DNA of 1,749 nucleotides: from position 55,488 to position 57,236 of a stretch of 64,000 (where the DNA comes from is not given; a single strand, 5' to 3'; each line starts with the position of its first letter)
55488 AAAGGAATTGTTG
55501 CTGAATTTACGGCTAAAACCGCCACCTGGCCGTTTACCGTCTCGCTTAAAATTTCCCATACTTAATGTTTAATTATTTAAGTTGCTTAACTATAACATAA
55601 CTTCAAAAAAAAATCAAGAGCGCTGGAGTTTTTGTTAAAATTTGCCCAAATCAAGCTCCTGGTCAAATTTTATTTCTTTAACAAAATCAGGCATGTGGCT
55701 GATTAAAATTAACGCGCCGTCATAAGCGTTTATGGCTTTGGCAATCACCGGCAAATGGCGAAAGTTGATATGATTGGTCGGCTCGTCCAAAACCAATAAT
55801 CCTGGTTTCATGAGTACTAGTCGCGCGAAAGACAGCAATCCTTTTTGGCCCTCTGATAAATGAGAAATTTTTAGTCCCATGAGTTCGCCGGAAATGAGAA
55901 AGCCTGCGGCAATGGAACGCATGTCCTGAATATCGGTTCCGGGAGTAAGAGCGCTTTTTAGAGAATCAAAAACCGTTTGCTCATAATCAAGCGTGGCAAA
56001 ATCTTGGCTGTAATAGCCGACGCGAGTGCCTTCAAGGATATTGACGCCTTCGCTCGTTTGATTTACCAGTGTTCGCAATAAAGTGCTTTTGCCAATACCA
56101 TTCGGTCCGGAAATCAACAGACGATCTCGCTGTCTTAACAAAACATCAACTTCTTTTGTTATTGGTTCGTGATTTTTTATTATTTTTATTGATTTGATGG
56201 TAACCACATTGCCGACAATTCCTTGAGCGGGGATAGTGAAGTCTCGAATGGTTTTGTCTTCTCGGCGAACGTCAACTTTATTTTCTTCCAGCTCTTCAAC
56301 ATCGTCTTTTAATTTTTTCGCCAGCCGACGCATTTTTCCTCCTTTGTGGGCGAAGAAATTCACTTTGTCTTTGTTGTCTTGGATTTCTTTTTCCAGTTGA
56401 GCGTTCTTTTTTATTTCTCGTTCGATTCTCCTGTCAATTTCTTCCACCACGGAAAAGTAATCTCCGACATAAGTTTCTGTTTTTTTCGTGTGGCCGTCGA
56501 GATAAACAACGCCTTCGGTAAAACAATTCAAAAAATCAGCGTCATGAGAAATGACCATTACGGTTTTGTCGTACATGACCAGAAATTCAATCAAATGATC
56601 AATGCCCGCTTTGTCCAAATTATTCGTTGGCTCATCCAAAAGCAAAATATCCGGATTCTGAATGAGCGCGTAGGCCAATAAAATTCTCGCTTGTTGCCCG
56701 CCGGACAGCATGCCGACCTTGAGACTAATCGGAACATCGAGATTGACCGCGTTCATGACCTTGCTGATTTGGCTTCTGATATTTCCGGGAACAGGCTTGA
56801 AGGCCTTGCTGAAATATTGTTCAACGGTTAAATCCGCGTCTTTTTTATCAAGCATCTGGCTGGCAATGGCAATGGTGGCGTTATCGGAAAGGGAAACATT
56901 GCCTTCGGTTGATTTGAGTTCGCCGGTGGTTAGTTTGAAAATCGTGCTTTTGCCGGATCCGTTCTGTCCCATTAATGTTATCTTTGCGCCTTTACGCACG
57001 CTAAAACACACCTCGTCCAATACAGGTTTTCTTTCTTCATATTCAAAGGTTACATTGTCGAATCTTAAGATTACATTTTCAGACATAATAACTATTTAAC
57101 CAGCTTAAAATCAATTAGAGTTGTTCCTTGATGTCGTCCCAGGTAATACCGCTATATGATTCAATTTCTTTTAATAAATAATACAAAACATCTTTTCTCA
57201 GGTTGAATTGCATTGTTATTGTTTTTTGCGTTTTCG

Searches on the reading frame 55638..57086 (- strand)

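Call 45: search_protein_families(library=pfam, proteins=[window:55638-57086:-], max_evalue=0.001)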
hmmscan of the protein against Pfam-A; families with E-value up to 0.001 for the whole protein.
window:55638-57086:- (483 aa): 23 families
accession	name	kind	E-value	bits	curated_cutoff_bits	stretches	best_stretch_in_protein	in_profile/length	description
PF00005.33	ABC_tran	-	4.6e-43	147.6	25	2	23-155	1-137/137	ABC transporter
PF13304.12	AAA_21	-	3.3e-15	57.4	27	1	393-465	221-299/304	AAA domain, putative AbiEii toxin, Type IV TA system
PF02463.25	SMC_N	-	1.2e-08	35.2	40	0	119-187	135-203/220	RecF/RecN/SMC N terminal domain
PF13555.12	AAA_29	-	2e-08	34.3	27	0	314-337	16-39/61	P-loop containing region of AAA domain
PF03193.22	RsgA_GTPase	-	1.1e-07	32.3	30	0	269-347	61-133/174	RsgA GTPase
PF13401.12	AAA_22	-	1e-06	29.6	27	0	322-355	7-33/130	AAA domain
PF13191.12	AAA_16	-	1.7e-06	29.1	32.6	1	322-377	26-83/167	AAA ATPase domain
PF20720.3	nSTAND3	-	3.1e-06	27.4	27.2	0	311-349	8-47/155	Novel STAND NTPase 3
PF00004.35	AAA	-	2.8e-05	25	21.2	0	323-351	1-27/131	ATPase family associated with various cellular activities (AAA)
PF24883.2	NPHP3_N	-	8.9e-05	23.2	24.8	0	321-375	23-71/164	Nephrocystin 3, N-terminal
PF12775.13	AAA_7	-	0.0001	22.4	25.8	0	313-345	26-58/181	P-loop containing dynein motor region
PF25199.1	nSTAND_NTPase5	-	0.00011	22.5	34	0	14-72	20-81/145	Novel STAND NTPase 5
PF01926.29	MMR_HSR1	-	0.00014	22.4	21.9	0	35-80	1-42/113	50S ribosome-binding GTPase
PF05729.18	NACHT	-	0.00015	22.1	26.7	0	322-347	2-27/167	NACHT domain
PF13476.12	AAA_23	-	0.00016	22.8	27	0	323-338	22-37/201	AAA domain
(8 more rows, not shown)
